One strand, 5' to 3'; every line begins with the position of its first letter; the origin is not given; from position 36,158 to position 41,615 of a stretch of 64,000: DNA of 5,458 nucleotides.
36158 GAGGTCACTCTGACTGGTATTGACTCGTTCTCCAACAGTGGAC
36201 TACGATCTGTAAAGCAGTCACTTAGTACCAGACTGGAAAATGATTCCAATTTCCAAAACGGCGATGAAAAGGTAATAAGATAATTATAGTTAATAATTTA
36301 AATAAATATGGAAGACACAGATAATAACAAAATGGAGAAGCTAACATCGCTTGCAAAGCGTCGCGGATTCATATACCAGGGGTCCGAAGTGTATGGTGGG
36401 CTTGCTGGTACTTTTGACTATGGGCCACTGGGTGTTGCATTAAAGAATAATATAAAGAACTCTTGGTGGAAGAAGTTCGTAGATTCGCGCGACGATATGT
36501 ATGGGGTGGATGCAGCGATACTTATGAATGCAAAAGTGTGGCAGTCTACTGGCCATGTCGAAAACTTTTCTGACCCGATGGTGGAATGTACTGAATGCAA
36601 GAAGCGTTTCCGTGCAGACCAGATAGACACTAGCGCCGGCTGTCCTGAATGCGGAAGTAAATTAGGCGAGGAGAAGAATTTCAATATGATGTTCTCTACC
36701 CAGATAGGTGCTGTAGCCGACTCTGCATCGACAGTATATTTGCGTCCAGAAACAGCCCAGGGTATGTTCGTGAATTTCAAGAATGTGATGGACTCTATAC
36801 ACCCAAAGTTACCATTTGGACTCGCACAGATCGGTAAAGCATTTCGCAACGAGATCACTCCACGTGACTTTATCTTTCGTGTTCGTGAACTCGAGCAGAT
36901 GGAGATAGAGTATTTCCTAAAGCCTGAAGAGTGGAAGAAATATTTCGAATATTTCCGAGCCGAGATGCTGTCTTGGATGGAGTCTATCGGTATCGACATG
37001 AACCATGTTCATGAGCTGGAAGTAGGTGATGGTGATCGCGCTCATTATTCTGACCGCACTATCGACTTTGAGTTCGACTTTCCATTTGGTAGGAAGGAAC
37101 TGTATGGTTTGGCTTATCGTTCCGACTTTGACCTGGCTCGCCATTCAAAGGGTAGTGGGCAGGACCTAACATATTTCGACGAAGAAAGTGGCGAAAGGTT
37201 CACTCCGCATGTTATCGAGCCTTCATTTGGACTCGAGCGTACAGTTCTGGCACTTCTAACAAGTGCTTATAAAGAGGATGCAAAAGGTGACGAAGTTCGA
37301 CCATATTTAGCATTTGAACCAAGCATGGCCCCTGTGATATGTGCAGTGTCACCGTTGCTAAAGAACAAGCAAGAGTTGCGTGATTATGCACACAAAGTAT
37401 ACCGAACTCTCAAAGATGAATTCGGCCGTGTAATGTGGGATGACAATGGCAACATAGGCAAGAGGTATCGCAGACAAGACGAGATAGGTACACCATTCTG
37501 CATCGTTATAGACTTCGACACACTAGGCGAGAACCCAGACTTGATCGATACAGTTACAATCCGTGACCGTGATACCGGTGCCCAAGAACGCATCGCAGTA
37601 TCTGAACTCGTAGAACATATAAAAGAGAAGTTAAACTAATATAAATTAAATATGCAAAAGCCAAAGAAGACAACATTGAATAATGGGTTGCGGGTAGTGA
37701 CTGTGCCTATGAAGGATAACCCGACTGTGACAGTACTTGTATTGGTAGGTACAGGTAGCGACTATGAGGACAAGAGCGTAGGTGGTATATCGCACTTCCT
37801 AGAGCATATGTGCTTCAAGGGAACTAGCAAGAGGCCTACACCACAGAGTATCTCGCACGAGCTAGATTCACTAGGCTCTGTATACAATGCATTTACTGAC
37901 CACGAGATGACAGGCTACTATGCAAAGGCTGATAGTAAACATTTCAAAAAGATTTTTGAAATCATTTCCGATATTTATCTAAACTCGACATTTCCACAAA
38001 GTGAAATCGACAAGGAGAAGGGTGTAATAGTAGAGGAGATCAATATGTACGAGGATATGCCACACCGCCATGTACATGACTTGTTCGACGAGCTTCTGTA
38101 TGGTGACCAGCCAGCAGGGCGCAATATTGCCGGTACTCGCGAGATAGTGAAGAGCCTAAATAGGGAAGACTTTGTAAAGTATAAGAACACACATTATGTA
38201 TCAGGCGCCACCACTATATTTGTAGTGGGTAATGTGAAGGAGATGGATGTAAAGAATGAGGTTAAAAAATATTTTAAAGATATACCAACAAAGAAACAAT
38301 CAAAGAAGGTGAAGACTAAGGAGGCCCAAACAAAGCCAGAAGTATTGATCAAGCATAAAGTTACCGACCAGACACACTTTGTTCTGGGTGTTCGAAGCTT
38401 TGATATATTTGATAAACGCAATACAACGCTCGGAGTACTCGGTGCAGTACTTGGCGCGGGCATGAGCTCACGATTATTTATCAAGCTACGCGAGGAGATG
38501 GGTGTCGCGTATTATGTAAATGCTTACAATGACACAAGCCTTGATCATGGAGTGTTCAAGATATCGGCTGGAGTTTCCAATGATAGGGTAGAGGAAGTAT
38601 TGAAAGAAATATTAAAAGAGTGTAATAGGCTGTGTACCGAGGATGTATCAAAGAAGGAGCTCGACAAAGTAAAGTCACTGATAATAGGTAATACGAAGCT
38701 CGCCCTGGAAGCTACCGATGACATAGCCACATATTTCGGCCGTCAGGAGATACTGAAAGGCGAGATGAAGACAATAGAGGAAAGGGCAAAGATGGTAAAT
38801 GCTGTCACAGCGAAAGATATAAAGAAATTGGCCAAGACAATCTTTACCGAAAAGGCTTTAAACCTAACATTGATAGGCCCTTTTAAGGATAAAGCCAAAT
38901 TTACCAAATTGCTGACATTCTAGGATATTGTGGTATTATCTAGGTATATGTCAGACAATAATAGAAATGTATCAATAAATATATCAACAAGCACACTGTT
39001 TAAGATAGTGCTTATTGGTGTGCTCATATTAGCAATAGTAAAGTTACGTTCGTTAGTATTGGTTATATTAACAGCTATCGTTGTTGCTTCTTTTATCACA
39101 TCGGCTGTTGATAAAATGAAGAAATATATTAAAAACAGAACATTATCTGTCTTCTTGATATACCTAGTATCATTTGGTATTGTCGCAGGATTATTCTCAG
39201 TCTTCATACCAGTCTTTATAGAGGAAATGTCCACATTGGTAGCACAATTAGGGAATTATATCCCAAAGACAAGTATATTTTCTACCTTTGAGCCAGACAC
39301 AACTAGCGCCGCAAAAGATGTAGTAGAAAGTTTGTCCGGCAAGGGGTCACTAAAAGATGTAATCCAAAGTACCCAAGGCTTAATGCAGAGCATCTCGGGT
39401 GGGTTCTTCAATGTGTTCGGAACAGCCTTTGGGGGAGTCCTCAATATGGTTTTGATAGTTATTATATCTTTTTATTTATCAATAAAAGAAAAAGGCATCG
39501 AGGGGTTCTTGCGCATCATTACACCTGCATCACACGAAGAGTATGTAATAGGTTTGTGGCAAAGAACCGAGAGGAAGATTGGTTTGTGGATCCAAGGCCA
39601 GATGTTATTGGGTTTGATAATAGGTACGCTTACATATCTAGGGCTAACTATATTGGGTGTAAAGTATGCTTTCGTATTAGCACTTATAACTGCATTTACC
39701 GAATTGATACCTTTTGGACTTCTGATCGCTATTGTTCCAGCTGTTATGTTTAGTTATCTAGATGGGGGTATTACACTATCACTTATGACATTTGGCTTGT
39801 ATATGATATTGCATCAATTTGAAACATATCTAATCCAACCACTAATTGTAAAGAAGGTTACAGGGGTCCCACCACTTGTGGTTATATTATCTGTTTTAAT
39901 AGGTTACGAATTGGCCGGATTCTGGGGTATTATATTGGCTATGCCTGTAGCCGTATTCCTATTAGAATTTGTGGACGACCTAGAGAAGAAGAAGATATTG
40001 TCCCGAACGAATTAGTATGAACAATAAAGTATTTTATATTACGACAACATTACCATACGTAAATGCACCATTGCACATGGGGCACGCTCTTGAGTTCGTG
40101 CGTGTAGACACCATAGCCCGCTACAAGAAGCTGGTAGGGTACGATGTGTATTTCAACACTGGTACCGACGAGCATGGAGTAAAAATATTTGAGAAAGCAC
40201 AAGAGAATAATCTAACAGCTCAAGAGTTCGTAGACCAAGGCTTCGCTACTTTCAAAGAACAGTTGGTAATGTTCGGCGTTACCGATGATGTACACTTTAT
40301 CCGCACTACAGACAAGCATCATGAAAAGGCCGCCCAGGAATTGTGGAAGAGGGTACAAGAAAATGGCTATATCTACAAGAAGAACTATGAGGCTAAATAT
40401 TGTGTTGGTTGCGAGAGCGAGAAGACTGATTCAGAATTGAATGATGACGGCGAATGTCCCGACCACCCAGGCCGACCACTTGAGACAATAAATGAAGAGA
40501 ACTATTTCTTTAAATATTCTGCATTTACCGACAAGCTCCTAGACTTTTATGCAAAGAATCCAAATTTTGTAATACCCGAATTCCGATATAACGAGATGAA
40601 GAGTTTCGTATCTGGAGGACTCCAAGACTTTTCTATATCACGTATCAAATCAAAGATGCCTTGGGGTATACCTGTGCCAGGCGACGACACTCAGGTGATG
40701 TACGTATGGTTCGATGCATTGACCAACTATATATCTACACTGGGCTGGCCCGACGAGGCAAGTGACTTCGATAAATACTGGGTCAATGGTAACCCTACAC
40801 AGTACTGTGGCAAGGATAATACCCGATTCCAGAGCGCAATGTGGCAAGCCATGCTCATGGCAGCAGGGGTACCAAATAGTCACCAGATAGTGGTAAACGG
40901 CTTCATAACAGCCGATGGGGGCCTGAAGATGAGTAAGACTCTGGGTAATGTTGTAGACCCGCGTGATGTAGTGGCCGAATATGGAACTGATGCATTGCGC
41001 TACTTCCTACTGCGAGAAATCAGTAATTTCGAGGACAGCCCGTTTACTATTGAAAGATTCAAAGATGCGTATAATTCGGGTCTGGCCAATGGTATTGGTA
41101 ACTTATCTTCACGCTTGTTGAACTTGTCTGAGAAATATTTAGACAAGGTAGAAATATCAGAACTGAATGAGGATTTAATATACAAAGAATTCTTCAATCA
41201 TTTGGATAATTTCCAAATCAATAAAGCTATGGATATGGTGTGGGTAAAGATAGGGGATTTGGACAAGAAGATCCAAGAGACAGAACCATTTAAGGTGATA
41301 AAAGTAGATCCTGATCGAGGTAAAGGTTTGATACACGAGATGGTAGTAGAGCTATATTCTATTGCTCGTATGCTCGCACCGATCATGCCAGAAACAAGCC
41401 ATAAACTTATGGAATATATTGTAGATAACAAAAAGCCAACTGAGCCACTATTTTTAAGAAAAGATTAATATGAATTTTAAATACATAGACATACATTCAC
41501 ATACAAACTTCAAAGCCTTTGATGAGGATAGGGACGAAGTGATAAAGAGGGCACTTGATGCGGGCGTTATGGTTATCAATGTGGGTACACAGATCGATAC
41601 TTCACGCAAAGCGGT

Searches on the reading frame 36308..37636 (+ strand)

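Call 83: search_protein_families(library=pfam, proteins=[window:36308-37636:+], max_evalue=0.00001)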
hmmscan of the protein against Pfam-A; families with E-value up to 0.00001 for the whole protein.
window:36308-37636:+ (443 aa): 2 families
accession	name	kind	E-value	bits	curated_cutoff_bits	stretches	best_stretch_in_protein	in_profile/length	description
PF03129.25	HGTP_anticodon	-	4.6e-21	75.2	21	1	345-441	2-94/94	Anticodon binding domain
PF00587.30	tRNA-synt_2b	-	6.6e-15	56.1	29.3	1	141-318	9-177/179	tRNA synthetase class II core domain (G, H, P, S and T)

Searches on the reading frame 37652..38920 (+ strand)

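Call 83: search_protein_families(library=pfam, proteins=[window:37652-38920:+], max_evalue=0.00001)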
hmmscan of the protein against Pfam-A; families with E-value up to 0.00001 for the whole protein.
window:37652-38920:+ (423 aa): 2 families
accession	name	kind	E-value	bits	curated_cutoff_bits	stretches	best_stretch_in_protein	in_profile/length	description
PF05193.26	Peptidase_M16_C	-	3.3e-41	141.6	23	1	168-342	1-179/181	Peptidase M16 inactive domain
PF00675.25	Peptidase_M16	-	1.4e-38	132.6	22.3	1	15-162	2-148/149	Insulinase (Peptidase family M16)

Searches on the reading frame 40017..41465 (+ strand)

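Call 83: search_protein_families(library=pfam, proteins=[window:40017-41465:+], max_evalue=0.00001)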
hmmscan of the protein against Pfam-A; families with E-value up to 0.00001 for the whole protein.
window:40017-41465:+ (483 aa): 3 families
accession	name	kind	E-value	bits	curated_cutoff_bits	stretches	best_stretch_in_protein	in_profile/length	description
PF09334.17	tRNA-synt_1g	-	1.4e-93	314.2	20.1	2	158-367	179-390/391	tRNA synthetases class I (M)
PF00133.28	tRNA-synt_1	-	1.4e-40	139.8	22.7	2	224-334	295-404/414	tRNA synthetases class I (I, L, M and V)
PF01406.26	tRNA-synt_1e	-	1.1e-16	61.6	27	1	15-125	19-127/301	tRNA synthetases class I (C) catalytic domain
